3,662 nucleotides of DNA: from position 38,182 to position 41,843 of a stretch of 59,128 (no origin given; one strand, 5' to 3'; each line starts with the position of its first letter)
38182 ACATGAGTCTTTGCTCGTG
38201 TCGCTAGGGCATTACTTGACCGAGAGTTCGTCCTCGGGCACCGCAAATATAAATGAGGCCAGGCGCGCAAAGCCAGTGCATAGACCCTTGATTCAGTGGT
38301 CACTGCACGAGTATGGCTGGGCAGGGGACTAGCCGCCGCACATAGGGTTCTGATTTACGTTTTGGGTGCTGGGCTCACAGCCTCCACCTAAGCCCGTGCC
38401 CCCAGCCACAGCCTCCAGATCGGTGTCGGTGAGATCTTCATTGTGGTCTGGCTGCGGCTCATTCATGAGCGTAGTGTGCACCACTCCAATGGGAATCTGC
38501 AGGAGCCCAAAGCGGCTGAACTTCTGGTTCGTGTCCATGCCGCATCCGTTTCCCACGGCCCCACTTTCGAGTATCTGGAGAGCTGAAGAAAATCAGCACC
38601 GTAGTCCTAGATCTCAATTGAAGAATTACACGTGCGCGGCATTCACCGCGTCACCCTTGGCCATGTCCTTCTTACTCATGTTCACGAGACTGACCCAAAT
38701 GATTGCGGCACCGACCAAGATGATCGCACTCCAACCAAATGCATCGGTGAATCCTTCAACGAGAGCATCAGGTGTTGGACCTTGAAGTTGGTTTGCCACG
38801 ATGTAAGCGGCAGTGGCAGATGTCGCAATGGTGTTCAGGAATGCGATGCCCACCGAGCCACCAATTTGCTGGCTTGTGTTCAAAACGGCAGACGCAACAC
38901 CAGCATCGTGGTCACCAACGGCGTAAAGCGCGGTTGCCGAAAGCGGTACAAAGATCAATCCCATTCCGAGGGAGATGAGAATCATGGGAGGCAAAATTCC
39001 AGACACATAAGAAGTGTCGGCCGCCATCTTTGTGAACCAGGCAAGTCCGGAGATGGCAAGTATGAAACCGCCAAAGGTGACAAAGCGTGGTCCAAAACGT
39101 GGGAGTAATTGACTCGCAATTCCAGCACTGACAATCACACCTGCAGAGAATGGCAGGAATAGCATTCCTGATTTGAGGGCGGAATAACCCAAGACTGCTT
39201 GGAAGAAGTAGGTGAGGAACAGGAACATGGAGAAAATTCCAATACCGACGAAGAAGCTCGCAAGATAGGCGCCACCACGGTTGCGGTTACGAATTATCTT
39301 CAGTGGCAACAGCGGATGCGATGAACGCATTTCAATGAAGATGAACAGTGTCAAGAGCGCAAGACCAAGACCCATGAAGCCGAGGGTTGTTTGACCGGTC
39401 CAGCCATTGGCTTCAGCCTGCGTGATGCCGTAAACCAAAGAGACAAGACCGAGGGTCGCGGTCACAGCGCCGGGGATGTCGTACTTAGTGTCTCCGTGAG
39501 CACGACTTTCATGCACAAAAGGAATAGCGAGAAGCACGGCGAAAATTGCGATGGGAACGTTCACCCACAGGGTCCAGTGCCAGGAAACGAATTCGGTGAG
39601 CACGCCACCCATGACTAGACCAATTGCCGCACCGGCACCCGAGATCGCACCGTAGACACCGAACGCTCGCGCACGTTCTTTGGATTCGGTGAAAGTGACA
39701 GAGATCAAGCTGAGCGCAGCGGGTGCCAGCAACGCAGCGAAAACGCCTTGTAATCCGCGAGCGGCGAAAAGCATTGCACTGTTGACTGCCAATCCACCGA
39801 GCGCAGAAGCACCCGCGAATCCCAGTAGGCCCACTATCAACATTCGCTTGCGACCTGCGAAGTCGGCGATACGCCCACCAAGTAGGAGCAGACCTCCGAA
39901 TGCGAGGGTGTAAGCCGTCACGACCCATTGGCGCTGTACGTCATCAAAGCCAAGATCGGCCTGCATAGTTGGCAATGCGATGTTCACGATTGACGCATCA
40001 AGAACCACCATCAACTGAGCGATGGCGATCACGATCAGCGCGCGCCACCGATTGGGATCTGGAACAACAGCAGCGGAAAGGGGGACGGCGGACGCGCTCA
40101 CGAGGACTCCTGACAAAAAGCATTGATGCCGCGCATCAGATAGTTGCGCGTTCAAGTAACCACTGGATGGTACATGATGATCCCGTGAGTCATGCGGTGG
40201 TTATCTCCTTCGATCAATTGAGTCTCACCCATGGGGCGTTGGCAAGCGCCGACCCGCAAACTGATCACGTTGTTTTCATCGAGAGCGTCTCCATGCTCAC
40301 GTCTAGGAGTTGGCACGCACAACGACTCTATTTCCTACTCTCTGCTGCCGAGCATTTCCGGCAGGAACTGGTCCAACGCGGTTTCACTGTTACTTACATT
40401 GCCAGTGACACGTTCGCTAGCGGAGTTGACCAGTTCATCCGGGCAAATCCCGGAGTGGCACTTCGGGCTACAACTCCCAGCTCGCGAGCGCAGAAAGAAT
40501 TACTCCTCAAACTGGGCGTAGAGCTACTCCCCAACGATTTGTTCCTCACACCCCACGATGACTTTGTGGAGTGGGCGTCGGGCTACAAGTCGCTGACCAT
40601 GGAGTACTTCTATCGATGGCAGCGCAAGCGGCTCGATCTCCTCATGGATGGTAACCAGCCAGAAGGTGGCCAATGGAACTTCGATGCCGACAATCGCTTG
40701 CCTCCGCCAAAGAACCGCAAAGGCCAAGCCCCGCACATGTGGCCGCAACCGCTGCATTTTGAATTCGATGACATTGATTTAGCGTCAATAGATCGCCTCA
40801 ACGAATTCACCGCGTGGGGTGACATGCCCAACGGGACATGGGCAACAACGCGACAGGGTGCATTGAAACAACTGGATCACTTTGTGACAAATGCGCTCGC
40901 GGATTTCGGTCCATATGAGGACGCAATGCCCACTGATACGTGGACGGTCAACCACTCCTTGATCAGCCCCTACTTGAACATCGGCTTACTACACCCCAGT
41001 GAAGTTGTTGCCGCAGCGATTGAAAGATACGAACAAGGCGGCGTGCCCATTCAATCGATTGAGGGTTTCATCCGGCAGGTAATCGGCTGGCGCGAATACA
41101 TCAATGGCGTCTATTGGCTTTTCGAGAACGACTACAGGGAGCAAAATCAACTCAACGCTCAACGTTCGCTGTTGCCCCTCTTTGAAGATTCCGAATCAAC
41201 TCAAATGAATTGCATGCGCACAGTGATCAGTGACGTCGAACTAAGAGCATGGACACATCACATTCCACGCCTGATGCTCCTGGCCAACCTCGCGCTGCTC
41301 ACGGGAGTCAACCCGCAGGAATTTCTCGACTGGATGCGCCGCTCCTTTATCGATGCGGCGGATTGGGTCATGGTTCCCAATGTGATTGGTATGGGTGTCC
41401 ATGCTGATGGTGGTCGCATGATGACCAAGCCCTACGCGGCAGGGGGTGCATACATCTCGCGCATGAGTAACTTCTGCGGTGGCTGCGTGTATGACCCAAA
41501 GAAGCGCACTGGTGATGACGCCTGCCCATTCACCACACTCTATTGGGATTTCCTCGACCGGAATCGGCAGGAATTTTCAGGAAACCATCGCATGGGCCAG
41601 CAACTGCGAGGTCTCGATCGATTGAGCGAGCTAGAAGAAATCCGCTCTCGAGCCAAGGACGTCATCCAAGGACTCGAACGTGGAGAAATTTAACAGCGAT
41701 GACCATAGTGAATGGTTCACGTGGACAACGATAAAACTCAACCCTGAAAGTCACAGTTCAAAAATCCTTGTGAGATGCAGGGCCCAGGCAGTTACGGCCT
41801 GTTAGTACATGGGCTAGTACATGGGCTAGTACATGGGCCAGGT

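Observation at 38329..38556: Orphan ORF with a textbook double-glycine secretion leader and a 22-aa Gly/Cys core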

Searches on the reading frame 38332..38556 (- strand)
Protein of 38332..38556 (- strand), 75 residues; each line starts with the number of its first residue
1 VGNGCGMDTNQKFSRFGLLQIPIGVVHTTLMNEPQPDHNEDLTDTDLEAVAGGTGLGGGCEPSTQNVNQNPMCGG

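Call 5: search_protein_families(library=ncbifam, max_evalue=10, proteins=[window:38332-38556:-])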
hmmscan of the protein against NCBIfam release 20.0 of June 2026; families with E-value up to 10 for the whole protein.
seq(75 aa): 1 family
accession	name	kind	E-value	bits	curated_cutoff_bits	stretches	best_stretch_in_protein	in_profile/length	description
TIGR03793.1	leader_NHLP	domain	0.062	13.2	50.9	1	35-53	63-77/77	NHLP leader peptide family RiPP precursor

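Call 6: search_protein_families(library=pfam, max_evalue=10, proteins=[window:38332-38556:-])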
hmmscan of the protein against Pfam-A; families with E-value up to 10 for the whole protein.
seq(75 aa): 0 families

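Call 7: find_homologous_proteins(query=window:38332-38556:-, max_evalue=10)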
Query seq(75 aa) (75 aa): 3 proteins with E <= 10 among 4 candidates.
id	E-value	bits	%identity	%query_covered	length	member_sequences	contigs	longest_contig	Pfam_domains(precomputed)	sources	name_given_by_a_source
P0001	3.9e-40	153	100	92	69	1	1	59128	-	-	-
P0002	9.0e-19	85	80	67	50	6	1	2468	-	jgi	-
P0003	6.2e-17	79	84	60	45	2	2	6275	-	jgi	-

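Call 9: list_cluster_members(proteins=[P0002, P0003])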
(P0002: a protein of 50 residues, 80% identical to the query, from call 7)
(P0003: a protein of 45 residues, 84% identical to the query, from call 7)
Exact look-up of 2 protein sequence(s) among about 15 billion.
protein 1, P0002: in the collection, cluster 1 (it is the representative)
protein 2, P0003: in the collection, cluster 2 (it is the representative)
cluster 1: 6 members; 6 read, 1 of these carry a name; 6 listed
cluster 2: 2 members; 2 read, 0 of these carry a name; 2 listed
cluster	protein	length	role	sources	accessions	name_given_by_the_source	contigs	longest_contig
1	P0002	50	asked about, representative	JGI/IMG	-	-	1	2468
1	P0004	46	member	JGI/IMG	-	hypothetical protein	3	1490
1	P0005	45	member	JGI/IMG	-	-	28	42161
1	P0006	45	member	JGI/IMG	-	-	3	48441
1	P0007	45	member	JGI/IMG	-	-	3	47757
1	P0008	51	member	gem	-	-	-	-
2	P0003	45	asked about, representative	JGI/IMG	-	-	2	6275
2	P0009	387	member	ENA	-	-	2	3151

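Call 11: find_encoding_contigs(protein=P0001, flank=10000, max_places=3)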
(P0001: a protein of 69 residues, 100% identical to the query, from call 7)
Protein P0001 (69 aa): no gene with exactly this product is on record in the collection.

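Call 12: find_encoding_contigs(protein=P0005, flank=10000, max_places=8)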
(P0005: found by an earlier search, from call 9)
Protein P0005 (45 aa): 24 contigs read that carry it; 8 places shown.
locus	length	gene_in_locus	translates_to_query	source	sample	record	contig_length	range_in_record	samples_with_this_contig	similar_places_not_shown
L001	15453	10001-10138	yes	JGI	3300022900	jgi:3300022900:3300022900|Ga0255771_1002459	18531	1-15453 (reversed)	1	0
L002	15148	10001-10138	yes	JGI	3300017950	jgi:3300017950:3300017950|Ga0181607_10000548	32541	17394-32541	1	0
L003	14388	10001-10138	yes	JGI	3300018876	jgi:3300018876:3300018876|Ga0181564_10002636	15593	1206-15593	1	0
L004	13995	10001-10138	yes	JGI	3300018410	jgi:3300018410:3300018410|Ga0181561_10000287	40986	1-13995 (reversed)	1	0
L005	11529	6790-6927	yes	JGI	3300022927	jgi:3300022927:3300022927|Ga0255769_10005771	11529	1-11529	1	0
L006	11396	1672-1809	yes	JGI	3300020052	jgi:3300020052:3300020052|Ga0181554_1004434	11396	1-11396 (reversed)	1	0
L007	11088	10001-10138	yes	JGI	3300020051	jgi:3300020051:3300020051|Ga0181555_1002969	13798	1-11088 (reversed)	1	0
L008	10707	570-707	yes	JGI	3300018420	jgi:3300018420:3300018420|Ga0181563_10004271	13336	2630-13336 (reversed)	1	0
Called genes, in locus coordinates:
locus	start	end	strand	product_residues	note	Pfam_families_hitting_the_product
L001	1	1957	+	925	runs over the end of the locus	PF13510:Fer2_4, PF10588:NADH-G_4Fe-4S_3, PF12838:Fer4_7, PF14697:Fer4_21, PF22117:Fer4_Nqo3 (weak), PF04879:Molybdop_Fe4S4, PF00384:Molybdopterin, PF01568:Molydop_binding, +1 more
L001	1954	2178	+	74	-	PF11390:FdsD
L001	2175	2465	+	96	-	PF13769:Virulence_fact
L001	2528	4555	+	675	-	PF10081:Abhydrolase_9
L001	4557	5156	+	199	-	-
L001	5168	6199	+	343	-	PF05544:Pro_racemase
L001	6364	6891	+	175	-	PF09968:DUF2202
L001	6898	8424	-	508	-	PF04244:DPRP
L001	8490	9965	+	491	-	PF07690:MFS_1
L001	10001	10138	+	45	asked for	-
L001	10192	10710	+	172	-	-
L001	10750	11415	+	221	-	PF04314:LpqE-like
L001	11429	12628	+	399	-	PF04261:Dyp_perox_N, PF20628:Dyp_perox_C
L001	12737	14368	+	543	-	PF08450:SGL (faint), PF24684:Vgb_lyase, PF20067:SSL_N (faint), PF07494:Reg_prop (faint), PF24684:Vgb_lyase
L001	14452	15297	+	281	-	PF00892:EamA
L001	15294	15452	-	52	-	?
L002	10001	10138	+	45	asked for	-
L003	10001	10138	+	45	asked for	-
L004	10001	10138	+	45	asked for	-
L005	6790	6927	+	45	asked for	-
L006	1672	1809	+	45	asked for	-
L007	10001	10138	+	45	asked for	-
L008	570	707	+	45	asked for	-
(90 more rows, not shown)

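Call 14: find_encoding_contigs(protein=P0003, flank=10000, max_places=3)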
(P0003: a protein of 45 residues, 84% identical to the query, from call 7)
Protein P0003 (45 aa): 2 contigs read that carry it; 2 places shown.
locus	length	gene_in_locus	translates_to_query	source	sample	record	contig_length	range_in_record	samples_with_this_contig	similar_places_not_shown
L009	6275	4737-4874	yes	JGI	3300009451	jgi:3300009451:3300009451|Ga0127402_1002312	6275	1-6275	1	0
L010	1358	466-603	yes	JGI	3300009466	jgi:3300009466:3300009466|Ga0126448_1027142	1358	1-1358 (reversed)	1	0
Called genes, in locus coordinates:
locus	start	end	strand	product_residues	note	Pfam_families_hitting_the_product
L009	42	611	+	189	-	PF09968:DUF2202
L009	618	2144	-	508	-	PF04244:DPRP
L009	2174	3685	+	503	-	PF07690:MFS_1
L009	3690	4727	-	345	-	PF08240:ADH_N, PF00107:ADH_zinc_N (weak), PF13602:ADH_zinc_N_2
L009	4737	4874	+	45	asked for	-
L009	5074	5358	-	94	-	-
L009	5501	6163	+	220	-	-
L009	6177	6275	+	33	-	?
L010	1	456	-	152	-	?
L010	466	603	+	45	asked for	-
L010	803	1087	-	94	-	-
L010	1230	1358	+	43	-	?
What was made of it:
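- L009 has an ADH gene inserted between the MFS and the peptide (call 14), so the linkage is loose.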

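Call 15: find_encoding_contigs(protein=P0006, flank=10000, max_places=3)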
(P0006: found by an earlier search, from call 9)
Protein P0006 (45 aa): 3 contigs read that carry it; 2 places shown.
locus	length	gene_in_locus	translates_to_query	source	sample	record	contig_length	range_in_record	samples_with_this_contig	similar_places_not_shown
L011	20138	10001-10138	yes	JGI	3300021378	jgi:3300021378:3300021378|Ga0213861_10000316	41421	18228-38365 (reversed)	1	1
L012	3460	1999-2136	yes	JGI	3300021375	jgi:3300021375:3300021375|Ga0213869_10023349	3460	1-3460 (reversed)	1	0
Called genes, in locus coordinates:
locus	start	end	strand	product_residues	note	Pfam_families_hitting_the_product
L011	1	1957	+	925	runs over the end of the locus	PF13510:Fer2_4, PF10588:NADH-G_4Fe-4S_3, PF12838:Fer4_7, PF14697:Fer4_21, PF22117:Fer4_Nqo3 (weak), PF04879:Molybdop_Fe4S4, PF00384:Molybdopterin, PF01568:Molydop_binding, +1 more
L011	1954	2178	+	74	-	PF11390:FdsD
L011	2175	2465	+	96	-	PF13769:Virulence_fact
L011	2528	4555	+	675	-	PF10081:Abhydrolase_9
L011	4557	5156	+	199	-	-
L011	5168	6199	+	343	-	PF05544:Pro_racemase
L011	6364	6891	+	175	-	PF09968:DUF2202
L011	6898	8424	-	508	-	PF04244:DPRP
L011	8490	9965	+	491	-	PF07690:MFS_1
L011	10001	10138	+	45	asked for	-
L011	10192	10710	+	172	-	-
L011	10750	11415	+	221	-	PF04314:LpqE-like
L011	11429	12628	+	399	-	PF04261:Dyp_perox_N, PF20628:Dyp_perox_C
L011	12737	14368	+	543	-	PF08450:SGL (faint), PF24684:Vgb_lyase, PF20067:SSL_N (faint), PF07494:Reg_prop (faint), PF24684:Vgb_lyase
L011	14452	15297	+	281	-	PF00892:EamA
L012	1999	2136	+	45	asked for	-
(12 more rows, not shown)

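Call 16: find_encoding_contigs(protein=P0004, flank=10000, max_places=3)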
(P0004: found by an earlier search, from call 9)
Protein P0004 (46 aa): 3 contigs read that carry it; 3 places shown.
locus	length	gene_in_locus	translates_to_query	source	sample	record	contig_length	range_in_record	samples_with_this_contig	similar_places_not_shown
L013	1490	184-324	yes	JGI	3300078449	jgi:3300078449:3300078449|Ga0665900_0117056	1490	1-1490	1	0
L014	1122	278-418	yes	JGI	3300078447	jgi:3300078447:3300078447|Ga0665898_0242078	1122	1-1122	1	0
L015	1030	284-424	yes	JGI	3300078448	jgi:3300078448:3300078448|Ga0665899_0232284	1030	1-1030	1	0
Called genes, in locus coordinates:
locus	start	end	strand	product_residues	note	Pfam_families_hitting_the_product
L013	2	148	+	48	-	?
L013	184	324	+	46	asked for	-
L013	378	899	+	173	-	-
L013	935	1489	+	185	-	?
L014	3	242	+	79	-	?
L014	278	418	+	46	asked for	-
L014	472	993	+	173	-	-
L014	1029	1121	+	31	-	?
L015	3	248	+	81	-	?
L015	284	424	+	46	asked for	-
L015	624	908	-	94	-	-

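Call 17: find_encoding_contigs(protein=P0007, flank=10000, max_places=3)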
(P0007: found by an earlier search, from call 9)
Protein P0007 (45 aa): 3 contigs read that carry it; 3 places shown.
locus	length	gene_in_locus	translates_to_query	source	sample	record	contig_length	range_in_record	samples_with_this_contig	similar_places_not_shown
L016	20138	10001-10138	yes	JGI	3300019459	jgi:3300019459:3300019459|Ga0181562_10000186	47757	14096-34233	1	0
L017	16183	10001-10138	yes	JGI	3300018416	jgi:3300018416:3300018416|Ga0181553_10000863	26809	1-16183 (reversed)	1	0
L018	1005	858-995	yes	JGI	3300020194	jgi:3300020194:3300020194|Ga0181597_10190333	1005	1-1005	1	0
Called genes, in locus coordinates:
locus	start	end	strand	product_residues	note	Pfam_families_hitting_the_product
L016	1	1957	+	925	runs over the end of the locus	PF13510:Fer2_4, PF10588:NADH-G_4Fe-4S_3, PF12838:Fer4_7, PF14697:Fer4_21, PF22117:Fer4_Nqo3 (weak), PF04879:Molybdop_Fe4S4, PF00384:Molybdopterin, PF01568:Molydop_binding, +1 more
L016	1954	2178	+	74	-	PF11390:FdsD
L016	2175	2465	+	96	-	PF13769:Virulence_fact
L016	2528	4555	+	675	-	PF10081:Abhydrolase_9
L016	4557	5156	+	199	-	-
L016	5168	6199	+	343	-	PF05544:Pro_racemase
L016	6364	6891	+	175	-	PF09968:DUF2202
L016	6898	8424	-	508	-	PF04244:DPRP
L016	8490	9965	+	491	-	PF07690:MFS_1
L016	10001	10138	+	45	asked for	-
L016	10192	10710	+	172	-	-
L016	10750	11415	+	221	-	PF04314:LpqE-like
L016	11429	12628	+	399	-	PF04261:Dyp_perox_N, PF20628:Dyp_perox_C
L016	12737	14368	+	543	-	PF08450:SGL (faint), PF24684:Vgb_lyase, PF20067:SSL_N (faint), PF07494:Reg_prop (faint), PF24684:Vgb_lyase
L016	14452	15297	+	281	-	PF00892:EamA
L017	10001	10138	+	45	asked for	-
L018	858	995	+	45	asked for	-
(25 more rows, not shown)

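Call 40: search_protein_families(library=pfam, max_evalue=10, proteins=[L001:10192-10710:+, L009:3690-4727:-])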
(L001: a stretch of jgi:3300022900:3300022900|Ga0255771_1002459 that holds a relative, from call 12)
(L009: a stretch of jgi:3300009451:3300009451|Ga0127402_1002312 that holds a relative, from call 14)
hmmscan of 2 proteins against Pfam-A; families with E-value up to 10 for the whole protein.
L001:10192-10710:+ (172 aa): 0 families

L009:3690-4727:- (345 aa): 10 families
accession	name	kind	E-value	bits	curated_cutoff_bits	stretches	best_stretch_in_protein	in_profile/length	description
PF13602.12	ADH_zinc_N_2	-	5.8e-19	69.8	27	1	216-342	1-134/134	Zinc-binding dehydrogenase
PF08240.17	ADH_N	-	9.5e-13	48.7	23.5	1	52-140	2-99/104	Alcohol dehydrogenase GroES-like domain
PF00107.32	ADH_zinc_N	-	1.2e-07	32.1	31.8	1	185-281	1-103/129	Zinc-binding dehydrogenase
PF01118.30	Semialdhyde_dh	-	0.0036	18.1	26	1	176-262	1-93/121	Semialdehyde dehydrogenase, NAD binding domain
PF05368.20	NmrA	-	0.0038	17.3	27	1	174-205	2-33/298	NmrA-like family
PF01370.27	Epimerase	-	0.02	14.8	20.9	1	177-209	1-33/240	NAD dependent epimerase/dehydratase family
PF00899.27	ThiF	-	0.04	13.5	28.1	1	173-199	19-44/238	ThiF family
PF04321.23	RmlD_sub_bind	-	0.044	13.3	27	1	176-231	2-56/287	RmlD substrate binding domain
PF02826.25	2-Hacid_dh_C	-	0.13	12.1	25.1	1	175-209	36-70/178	D-isomer specific 2-hydroxyacid dehydrogenase, NAD binding domain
PF00208.27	ELFV_dehydrog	-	0.18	11.9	23.4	1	158-204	13-61/241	Glutamate/Leucine/Phenylalanine/Valine dehydrogenase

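Call 41: search_protein_families(library=ncbifam, max_evalue=10, proteins=[L001:10192-10710:+])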
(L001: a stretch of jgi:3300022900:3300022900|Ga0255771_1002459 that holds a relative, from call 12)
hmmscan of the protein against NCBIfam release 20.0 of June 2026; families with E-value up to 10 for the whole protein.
L001:10192-10710:+ (172 aa): 1 family
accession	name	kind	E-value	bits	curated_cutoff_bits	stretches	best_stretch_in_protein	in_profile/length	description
NF009237.0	PRK12587.1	equivalog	0.072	13.1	158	1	9-80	24-94/118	Na+/H+ antiporter subunit G1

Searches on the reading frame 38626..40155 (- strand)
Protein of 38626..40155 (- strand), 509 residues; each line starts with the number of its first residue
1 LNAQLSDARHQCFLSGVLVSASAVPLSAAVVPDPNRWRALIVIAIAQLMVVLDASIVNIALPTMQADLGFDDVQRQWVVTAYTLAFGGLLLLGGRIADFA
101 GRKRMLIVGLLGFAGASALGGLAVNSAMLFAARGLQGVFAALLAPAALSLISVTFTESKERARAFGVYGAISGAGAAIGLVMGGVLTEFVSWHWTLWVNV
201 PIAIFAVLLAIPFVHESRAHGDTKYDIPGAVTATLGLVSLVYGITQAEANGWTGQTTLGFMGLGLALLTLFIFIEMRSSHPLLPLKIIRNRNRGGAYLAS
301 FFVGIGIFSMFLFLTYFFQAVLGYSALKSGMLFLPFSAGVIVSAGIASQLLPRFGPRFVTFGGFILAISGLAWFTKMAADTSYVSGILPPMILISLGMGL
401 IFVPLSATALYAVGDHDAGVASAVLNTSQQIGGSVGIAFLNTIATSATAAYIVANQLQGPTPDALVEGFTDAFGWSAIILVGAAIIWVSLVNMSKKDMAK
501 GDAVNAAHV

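Call 6: search_protein_families(library=pfam, max_evalue=10, proteins=[window:38626-40155:-])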
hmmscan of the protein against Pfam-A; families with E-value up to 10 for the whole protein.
window:38626-40155:- (509 aa): 1 family
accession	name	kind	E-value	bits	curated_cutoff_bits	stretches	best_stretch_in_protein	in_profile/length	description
PF07690.21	MFS_1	-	8.1e-54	183.3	33.4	1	43-436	1-346/347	Major Facilitator Superfamily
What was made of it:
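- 38626..40155 (-): Upstream neighbour: DHA2/EmrB-type MFS efflux permease. In relatives it is possibly co-transcribed, with a 35-nt gap. PF07690 at 8e-54 (call 6).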

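Call 41: search_protein_families(library=ncbifam, max_evalue=10, proteins=[window:38626-40155:-])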
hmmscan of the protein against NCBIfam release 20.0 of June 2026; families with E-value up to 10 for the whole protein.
window:38626-40155:- (509 aa): 50 families (the best 25 are shown)
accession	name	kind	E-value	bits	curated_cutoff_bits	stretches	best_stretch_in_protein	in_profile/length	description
TIGR00711.1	efflux_EmrB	subfamily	6.9e-73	246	230.2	1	39-449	3-413/485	DHA2 family efflux MFS transporter permease subunit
NF000031.1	MFS_efflux_LmrA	exception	5.1e-67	226.6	850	1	35-446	28-439/484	lincomycin efflux MFS transporter Lmr(A)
NF000025.1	MFS_efflux_tcmA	exception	1.3e-52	179.2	999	1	35-447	23-434/538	tetracenomycin C efflux MFS transporter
NF000089.1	qac_MFS_AB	exception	1.2e-49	169.5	900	1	34-445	15-426/514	QacA/B family quaternary ammonium compound efflux MFS transporter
NF033896.2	MFS_LfrA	equivalog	9.8e-49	166.3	825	1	29-451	10-431/504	efflux MFS transporter LfrA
NF011571.1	PRK14995.1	subfamily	2.3e-47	161.9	701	1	36-453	4-420/493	SmvA family efflux MFS transporter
NF012180.1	tet_MFS_43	exception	3.6e-44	151.6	999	1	35-453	18-436/484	tetracycline efflux MFS transporter Tet(43)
NF012169.0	qepA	equivalog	6.1e-44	150.5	1075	1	36-466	19-444/511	fluoroquinolone efflux MFS transporter QepA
NF000060.1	MFS_efflux_LmrB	exception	3.6e-32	111.8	800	1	40-481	19-463/479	lincomycin efflux MFS transporter Lmr(B)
NF007799.0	PRK10504.1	subfamily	1.7e-31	109.6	426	1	32-444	5-413/471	multidrug transporter subunit MdtD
NF000391.1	EmrB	exception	4.4e-31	108.1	925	1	41-447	14-421/501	multidrug efflux MFS transporter permease subunit EmrB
NF040895.2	MFS_effux_SdrM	equivalog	7e-28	97.9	550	1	41-443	7-403/441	multidrug efflux MFS transporter SdrM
NF000095.1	tet_MFS_OtrB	exception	9.6e-28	97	999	1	42-461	30-453/563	oxytetracycline resistance efflux MFS transporter OtrB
NF000009.1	tet_MFS_Tcr3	exception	1.7e-24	86.3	1000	1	39-466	32-459/512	tetracycline efflux MFS transporter Tcr3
NF000218.1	FexA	exception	3.4e-24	85.3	900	1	40-452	23-437/475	chloramphenicol/florfenicol efflux MFS transporter FexA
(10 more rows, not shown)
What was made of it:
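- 38626..40155 (-): TIGR00711 at 246 bits, above its 230.2 cut-off (call 41).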

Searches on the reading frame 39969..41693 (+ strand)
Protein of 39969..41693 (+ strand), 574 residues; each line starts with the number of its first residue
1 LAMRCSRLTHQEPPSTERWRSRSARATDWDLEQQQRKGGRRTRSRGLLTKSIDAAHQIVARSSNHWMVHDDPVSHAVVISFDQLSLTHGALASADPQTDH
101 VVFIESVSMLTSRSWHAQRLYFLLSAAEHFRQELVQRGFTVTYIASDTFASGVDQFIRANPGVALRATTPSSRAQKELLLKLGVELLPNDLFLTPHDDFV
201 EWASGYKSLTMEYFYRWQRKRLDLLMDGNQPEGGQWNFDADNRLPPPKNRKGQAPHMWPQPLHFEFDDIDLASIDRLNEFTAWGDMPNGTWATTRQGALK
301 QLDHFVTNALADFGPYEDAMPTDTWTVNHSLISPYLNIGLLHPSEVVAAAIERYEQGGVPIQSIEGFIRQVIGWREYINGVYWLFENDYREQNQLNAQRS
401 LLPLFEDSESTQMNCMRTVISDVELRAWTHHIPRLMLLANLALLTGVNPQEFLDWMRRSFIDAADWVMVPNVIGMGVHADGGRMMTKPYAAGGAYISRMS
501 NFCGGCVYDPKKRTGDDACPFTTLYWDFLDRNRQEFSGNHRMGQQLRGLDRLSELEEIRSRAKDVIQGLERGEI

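Call 6: search_protein_families(library=pfam, max_evalue=10, proteins=[window:39969-41693:+])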
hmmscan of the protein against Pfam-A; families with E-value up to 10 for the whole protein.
window:39969-41693:+ (574 aa): 1 family
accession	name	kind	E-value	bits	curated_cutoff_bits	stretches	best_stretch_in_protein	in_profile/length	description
PF04244.19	DPRP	-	6e-48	164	22.1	1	78-279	2-210/224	Deoxyribodipyrimidine photo-lyase-related protein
